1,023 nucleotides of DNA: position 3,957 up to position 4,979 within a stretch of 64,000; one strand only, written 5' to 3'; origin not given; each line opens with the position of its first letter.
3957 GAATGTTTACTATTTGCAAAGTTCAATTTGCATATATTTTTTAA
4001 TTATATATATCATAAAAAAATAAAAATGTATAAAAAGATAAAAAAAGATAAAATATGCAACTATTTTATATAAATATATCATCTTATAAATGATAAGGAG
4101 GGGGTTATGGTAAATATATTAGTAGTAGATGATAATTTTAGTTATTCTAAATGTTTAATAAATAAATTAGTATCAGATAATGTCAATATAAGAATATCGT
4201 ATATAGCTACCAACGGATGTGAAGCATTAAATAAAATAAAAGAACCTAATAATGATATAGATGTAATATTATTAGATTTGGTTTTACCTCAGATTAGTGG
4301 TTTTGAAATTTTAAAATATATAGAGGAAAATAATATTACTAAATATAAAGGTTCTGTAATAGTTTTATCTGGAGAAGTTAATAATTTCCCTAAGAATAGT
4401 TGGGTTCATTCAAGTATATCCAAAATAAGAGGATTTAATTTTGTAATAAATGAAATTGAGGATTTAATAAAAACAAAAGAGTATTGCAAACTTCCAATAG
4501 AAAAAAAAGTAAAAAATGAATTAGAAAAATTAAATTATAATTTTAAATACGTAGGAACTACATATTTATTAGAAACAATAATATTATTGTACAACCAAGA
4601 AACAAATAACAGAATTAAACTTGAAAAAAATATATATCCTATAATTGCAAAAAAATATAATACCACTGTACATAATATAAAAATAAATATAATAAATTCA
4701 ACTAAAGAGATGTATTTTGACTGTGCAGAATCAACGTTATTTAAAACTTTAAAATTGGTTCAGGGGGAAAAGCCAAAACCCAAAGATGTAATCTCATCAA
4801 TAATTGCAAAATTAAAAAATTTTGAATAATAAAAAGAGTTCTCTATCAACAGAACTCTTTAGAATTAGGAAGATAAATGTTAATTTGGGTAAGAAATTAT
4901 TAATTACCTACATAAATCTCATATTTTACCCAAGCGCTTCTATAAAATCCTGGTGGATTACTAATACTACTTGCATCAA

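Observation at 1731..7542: Identical 18-bp Spo0A-box-containing motif brackets a 5.8-kb accessory block between spmAB and rlmH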

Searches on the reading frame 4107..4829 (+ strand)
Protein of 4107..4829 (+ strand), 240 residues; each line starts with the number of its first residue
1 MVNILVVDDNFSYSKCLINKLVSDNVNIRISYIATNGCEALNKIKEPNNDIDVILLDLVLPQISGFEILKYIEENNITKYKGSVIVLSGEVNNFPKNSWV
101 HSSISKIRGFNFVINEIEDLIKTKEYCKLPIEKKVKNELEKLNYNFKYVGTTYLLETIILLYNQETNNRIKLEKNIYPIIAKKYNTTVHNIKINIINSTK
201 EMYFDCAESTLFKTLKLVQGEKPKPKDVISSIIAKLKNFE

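Call 8: search_protein_families(library=pfam, proteins=[window:4107-4829:+], max_evalue=0.01)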
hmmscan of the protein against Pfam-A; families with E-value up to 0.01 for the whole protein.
window:4107-4829:+ (240 aa): 2 families
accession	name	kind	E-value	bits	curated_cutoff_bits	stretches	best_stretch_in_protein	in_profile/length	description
PF00072.30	Response_reg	-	7.8e-11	42.6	30.2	1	4-93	1-82/111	Response regulator receiver domain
PF08769.17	Spo0A_C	-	2.1e-08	34.5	25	1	135-234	1-102/104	Sporulation initiation factor Spo0A C terminal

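Call 27: find_homologous_proteins(query=window:4107-4829:+, max_evalue=0.00001)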
Query window:4107-4829:+ (240 aa): 31 proteins with E <= 0.00001 among 573 candidates.
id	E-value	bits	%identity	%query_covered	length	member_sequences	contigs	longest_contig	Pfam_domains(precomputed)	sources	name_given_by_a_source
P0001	7.7e-141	485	98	100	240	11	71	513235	PF00072.31,PF08769.18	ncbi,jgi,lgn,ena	jgi:CheY-like chemotaxis protein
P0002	2.5e-116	405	87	100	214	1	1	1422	PF00072.31,PF08769.18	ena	-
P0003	3.1e-75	271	57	100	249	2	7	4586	PF00072.31,PF08769.18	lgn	-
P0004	6.9e-60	220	51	99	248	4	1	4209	PF00072.31,PF08769.18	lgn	-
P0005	3.0e-59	218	50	99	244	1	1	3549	PF00072.31,PF08769.18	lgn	-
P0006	2.6e-56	209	48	99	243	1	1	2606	PF00072.31,PF08769.18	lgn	-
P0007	1.6e-41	160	43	99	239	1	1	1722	PF00072.31,PF08769.18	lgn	-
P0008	5.4e-39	152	42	99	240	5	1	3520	PF00072.31,PF08769.18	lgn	-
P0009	9.3e-38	148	41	99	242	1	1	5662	PF00072.31,PF08769.18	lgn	-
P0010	3.8e-37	146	39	98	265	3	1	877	PF00072.31,PF08769.18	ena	-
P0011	3.8e-37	146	40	98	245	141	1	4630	PF00072.31,PF08769.18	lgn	-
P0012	2.4e-36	143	40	99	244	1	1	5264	PF00072.31,PF08769.18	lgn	-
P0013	1.3e-35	141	43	98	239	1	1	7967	PF00072.31,PF08769.18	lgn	-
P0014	2.0e-35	140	41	98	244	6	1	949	PF00072.31,PF08769.18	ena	-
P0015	1.1e-33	135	41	98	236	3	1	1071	PF00072.31,PF08769.18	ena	-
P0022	8.5e-21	93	37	99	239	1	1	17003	PF08769.18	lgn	-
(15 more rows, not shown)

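Call 28: find_encoding_contigs(protein=P0003, flank=10000, max_places=4)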
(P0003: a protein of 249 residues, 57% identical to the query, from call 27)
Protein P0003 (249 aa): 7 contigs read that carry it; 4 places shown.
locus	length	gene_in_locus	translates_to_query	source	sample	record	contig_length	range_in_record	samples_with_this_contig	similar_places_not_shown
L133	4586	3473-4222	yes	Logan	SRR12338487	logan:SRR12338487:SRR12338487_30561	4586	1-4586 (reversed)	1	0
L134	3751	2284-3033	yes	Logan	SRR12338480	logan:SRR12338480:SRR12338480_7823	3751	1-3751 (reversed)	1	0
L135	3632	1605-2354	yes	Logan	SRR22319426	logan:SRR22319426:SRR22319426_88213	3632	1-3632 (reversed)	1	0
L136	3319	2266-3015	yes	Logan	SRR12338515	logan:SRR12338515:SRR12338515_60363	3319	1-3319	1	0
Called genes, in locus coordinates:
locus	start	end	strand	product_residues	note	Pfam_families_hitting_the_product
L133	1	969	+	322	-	?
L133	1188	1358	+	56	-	PF09388:SpoOE-like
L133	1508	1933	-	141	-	PF16111:DUF4829 (faint)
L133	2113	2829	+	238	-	PF12671:Amidase_6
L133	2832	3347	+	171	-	-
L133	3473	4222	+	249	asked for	PF00072:Response_reg, PF08769:Spo0A_C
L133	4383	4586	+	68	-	?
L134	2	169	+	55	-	?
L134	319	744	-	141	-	PF16111:DUF4829 (faint)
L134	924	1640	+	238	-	PF12671:Amidase_6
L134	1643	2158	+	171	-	-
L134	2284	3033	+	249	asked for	PF00072:Response_reg, PF08769:Spo0A_C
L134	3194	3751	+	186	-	?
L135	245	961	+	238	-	PF12671:Amidase_6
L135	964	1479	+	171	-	-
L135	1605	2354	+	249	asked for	PF00072:Response_reg, PF08769:Spo0A_C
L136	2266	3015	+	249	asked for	PF00072:Response_reg, PF08769:Spo0A_C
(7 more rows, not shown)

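Call 29: find_encoding_contigs(protein=P0013, flank=10000, max_places=3)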
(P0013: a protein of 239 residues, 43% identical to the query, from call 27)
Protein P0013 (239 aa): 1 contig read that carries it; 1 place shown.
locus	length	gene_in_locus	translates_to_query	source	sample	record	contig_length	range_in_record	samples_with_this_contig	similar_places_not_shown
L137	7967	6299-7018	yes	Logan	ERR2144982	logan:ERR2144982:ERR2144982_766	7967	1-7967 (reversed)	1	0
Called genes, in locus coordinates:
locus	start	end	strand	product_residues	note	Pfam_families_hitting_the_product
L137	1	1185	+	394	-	?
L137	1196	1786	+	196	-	PF01596:Methyltransf_3, PF01135:PCMT, PF13847:Methyltransf_31, PF13578:Methyltransf_24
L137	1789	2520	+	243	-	-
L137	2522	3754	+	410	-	PF01136:Peptidase_U32, PF16325:Peptidase_U32_C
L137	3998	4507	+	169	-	PF04542:Sigma70_r2, PF08281:Sigma70_r4_2, PF04545:Sigma70_r4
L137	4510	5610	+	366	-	-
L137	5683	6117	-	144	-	-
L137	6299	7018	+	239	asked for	PF00072:Response_reg, PF08769:Spo0A_C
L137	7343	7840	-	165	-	PF04018:VCA0040-like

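Call 30: find_encoding_contigs(protein=P0022, flank=10000, max_places=3)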
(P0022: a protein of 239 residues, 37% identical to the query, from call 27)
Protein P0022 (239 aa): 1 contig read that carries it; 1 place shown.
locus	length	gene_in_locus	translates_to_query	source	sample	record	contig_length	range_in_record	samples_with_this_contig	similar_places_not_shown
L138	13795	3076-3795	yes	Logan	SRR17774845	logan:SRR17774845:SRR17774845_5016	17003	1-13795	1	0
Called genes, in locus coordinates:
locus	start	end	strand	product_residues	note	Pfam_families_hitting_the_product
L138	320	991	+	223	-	-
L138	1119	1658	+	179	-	PF07638:Sigma70_ECF (faint), PF04542:Sigma70_r2 (weak), PF08281:Sigma70_r4_2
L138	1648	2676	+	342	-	PF13786:DUF4179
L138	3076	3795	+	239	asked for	PF08769:Spo0A_C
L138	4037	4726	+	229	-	-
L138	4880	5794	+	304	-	-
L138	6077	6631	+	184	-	PF04542:Sigma70_r2, PF08281:Sigma70_r4_2, PF04545:Sigma70_r4 (weak)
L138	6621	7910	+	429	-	PF13786:DUF4179 (weak)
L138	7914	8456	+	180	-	-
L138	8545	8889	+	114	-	PF18765:Polbeta, PF01909:NTP_transf_2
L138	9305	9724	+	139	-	PF04545:Sigma70_r4 (weak)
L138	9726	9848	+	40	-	-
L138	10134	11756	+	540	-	PF00239:Resolvase, PF07508:Recombinase, PF13408:Zn_ribbon_recom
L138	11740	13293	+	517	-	PF00239:Resolvase, PF07508:Recombinase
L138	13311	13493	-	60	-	-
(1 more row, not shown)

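Call 38: search_solved_structures(query=window:4107-4829:+, max_evalue=0.01, show_alignments=3)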
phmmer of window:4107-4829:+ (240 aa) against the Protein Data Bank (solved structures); distinct sequences matched with E-value up to 0.01: 73 (the best 60 are shown).
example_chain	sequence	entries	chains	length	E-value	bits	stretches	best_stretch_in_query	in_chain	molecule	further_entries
9phz_E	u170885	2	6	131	1.5e-06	31.2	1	2-88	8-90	Stage 0 sporulation protein A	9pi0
8fk2_A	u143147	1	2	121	5.8e-06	29.3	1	2-94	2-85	Putative response regulator CovR VicR-like protein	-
3f6c_A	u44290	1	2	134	2.5e-05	27.2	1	2-131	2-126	Positive transcription regulator evgA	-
1zy2_A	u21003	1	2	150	2.6e-05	27.2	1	3-89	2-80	transcriptional regulator NtrC1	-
5wq0_B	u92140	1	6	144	3.1e-05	26.9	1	2-96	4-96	Stage 0 sporulation protein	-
5wq0_D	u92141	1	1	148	5.2e-05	26.2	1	2-90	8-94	Stage 0 sporulation protein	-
3a0r_B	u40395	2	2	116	7.1e-05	25.7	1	2-119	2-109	Response regulator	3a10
4qpj_C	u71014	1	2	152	7.3e-05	25.7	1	3-90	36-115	Cell cycle response regulator CtrA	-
5f64_A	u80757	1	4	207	7.3e-05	25.7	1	2-131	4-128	Positive transcription regulator EvgA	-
3a0u_A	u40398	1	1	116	8.9e-05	25.4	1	2-119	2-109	Response regulator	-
8zwn_A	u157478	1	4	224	9.6e-05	25.3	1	2-131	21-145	DNA-binding transcriptional activator EvgA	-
2jvi_A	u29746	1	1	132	9.9e-05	25.3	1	3-123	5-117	Sporulation initiation phosphotransferase F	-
3kyj_B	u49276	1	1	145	0.0001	25.2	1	3-75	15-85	CheY6 protein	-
4l4u_A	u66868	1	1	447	0.00011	25.2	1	2-89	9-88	Transcriptional regulator (NtrC family)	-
9xzo_A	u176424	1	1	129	0.00011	25.1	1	2-84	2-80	De novo protein M1X0B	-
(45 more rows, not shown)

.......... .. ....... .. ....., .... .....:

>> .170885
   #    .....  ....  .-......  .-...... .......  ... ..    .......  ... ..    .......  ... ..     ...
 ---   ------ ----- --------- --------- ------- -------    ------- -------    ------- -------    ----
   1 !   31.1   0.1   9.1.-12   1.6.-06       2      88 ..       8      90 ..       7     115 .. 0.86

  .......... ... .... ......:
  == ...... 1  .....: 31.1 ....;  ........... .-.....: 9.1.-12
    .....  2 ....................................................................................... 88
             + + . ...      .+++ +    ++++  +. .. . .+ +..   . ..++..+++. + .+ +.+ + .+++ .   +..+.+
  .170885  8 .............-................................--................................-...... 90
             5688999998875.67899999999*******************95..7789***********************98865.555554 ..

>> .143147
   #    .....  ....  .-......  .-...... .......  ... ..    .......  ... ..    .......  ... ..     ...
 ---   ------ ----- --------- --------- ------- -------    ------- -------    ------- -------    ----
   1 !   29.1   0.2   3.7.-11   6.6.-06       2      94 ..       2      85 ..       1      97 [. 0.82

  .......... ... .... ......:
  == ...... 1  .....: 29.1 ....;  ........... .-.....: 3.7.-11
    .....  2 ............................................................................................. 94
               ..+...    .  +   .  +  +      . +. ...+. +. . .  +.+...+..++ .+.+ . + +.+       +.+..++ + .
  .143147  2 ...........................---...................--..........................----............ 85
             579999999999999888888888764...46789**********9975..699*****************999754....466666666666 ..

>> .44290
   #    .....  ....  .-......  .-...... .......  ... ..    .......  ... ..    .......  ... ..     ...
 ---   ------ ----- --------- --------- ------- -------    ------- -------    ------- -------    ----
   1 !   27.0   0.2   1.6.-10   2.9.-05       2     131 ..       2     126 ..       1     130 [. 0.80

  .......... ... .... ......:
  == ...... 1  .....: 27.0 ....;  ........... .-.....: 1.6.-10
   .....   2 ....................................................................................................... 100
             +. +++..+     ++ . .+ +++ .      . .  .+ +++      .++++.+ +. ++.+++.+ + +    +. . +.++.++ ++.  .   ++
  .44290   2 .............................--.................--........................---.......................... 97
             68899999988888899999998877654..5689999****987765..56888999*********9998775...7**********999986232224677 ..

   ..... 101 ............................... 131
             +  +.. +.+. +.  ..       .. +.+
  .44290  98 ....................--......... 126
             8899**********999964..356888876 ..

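Call 55: find_related_loci(query=window:4107-4829:+, collection=viral_contigs, flank=8000)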
Query window:4107-4829:+ (240 aa) in viral_contigs; peptide patterns used: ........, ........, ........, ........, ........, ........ (x = any residue, [..] = any of these).
59 stretches matched a pattern, but none encodes a relative of the query by tblastn (E <= 1e-3).

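Call 62: search_protein_families(library=ncbifam, proteins=[window:4107-4829:+], max_evalue=0.1)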
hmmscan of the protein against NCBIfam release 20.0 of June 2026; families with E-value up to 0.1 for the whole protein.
window:4107-4829:+ (240 aa): 65 families (the best 25 are shown)
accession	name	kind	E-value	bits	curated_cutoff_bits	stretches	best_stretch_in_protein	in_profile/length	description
TIGR02875.1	spore_0_A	equivalog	6.6e-16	58.3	200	2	2-88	3-85/262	sporulation transcription factor Spo0A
NF007135.0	PRK09581.1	equivalog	1.7e-10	40.3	474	1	2-86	3-82/457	PleD family two-component system response regulator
NF001965.0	PRK00742.1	subfamily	2.6e-09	36.7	293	1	2-77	4-76/357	chemotaxis-specific protein-glutamate methyltransferase CheB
NF009206.0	PRK12555.1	subfamily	4.2e-08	32.5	342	1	2-74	1-70/340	chemotaxis-specific protein-glutamate methyltransferase CheB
NF008677.0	PRK11697.1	equivalog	5.2e-08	32.5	246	1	1-77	1-74/238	two-component system response regulator BtsR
NF045991.1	RespRegCtrARhodob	equivalog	5.4e-08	32.8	350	1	3-91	2-82/224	response regulator transcription factor CtrA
NF007935.0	PRK10651.1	equivalog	2.3e-07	30.2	250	1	3-88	8-87/216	two-component system response regulator NarL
NF033117.2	vanR_ACDEGLN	exception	4.7e-07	29.6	350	1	4-95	1-83/226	VanR-ABDEGLN family response regulator transcription factor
NF008302.0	PRK11091.1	equivalog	5.5e-07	28.2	838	1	4-133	528-655/779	aerobic respiration two-component sensor histidine kinase ArcB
NF008296.0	PRK11083.1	equivalog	8.9e-07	28.5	273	1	3-74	5-71/228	two-component system response regulator CreB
NF007969.0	PRK10693.1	equivalog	1.6e-06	27.4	329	1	3-78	9-79/337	two-component system response regulator RssB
NF045901.1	HisKinLetSLeg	equivalog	2e-06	26.1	1650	1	3-101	673-765/906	two-component system sensor histidine kinase LetS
TIGR02154.1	PhoB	equivalog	2.7e-06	26.9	296.2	1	3-88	4-83/226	phosphate regulon transcriptional regulator PhoB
NF007018.1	PRK09483.1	equivalog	5.4e-06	26.2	280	1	1-95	1-90/217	UvrY/SirA/GacA family response regulator transcription factor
NF040534.1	resp_reg_YycF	equivalog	5.4e-06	25.8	340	1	3-74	2-68/231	response regulator YycF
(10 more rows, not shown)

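Call 65: list_cluster_members(proteins=[window:4107-4829:+, P0061])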
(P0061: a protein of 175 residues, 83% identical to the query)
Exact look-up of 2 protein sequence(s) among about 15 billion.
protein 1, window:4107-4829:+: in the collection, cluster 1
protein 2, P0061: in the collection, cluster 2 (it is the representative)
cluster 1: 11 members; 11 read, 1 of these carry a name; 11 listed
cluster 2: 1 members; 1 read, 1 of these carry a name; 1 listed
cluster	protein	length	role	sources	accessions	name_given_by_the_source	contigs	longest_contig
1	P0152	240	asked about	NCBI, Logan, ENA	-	-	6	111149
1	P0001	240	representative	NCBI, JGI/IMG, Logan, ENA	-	CheY-like chemotaxis protein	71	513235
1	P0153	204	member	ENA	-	-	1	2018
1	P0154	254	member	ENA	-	-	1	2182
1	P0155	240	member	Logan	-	-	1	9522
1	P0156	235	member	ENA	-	-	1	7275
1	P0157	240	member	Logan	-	-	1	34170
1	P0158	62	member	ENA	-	-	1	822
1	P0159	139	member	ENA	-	-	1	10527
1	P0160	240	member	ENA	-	-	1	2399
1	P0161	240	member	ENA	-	-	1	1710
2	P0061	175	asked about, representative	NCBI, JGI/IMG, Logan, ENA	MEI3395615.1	MAG: nucleoside recognition domain-containing protein [Clostridia bacterium]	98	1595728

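Call 66: find_encoding_contigs(protein=P0001, flank=7000, max_places=8)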
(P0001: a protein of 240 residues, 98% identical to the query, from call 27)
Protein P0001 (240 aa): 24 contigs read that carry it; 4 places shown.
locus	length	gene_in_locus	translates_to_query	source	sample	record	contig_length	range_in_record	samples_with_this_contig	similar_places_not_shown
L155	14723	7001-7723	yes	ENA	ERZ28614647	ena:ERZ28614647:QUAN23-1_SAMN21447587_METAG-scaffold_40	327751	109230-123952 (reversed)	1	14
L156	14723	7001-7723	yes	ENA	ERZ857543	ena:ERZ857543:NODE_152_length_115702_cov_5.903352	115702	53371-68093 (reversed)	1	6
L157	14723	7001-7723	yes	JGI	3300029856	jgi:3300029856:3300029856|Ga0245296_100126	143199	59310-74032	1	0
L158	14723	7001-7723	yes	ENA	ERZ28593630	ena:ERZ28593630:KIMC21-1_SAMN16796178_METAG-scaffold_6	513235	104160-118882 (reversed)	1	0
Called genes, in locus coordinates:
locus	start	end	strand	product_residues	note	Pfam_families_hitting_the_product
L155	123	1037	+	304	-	-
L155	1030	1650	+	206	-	PF02534:T4SS-DNA_transf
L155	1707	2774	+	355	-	PF02534:T4SS-DNA_transf, PF10412:TrwB_AAD_bind, PF12696:TraG-D_C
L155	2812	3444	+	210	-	PF12706:Lactamase_B_2, PF13483:Lactamase_B_3, PF00753:Lactamase_B (weak)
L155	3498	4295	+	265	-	-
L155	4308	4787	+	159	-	PF18954:DUF5697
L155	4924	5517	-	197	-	-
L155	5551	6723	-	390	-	PF14200:RicinB_lectin_2, PF00652:Ricin_B_lectin, PF14200:RicinB_lectin_2 (weak), PF12671:Amidase_6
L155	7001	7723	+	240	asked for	PF00072:Response_reg, PF08769:Spo0A_C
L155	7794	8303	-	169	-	-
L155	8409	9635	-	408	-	-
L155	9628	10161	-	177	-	PF07638:Sigma70_ECF (weak), PF04542:Sigma70_r2, PF08281:Sigma70_r4_2, PF04545:Sigma70_r4 (weak)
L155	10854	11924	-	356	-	PF01807:Zn_ribbon_DnaG (weak)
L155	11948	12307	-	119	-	-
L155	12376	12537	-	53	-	-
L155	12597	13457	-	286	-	-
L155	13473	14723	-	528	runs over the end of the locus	PF14284:PcfJ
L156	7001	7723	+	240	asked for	PF00072:Response_reg, PF08769:Spo0A_C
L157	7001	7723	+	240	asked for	PF00072:Response_reg, PF08769:Spo0A_C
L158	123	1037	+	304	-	-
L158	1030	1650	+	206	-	PF02534:T4SS-DNA_transf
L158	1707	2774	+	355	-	PF02534:T4SS-DNA_transf, PF10412:TrwB_AAD_bind, PF12696:TraG-D_C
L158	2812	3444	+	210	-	PF12706:Lactamase_B_2, PF13483:Lactamase_B_3, PF00753:Lactamase_B (weak)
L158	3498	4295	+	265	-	-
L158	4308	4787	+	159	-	PF18954:DUF5697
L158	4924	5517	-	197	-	-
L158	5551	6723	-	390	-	PF14200:RicinB_lectin_2, PF00652:Ricin_B_lectin, PF14200:RicinB_lectin_2 (weak), PF12671:Amidase_6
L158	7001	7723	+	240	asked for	PF00072:Response_reg, PF08769:Spo0A_C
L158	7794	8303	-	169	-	-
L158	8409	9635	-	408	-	-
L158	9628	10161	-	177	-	PF07638:Sigma70_ECF (weak), PF04542:Sigma70_r2, PF08281:Sigma70_r4_2, PF04545:Sigma70_r4 (weak)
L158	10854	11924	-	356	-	PF01807:Zn_ribbon_DnaG (weak)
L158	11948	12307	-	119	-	-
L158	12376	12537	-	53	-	-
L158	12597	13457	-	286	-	-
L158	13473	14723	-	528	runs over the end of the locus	PF14284:PcfJ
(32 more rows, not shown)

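Call 76: find_homologous_proteins(query=L155:123-1037:+, max_evalue=1e-20)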
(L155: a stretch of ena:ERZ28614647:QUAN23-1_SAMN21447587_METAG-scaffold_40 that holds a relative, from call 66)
Query L155:123-1037:+ (304 aa): 569 proteins with E <= 1e-20 among 2690 candidates; the best 120 are listed.
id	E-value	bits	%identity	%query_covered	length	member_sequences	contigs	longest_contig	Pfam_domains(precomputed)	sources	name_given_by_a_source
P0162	5.0e-188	642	99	100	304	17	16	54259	-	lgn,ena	-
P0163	4.8e-150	517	81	100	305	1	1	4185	-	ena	-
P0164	7.1e-144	497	75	100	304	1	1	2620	-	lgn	-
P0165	1.1e-143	496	75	100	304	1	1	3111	-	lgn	-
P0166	4.9e-143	494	74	100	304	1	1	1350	-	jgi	jgi:hypothetical protein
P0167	1.4e-141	489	75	100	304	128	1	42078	-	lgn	-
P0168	7.8e-141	487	74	100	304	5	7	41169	-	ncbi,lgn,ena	-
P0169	3.1e-140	485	73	100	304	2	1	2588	-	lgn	-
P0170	3.8e-140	485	74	100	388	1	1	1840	-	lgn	-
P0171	1.1e-139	483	73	100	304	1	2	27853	-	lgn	-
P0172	1.4e-127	444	69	100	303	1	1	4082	-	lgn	-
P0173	2.0e-126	440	65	100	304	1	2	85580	-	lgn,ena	-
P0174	4.6e-126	439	66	100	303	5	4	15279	-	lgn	-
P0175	1.8e-125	437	64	100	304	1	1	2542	-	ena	-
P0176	1.2e-124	434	65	100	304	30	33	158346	-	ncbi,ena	-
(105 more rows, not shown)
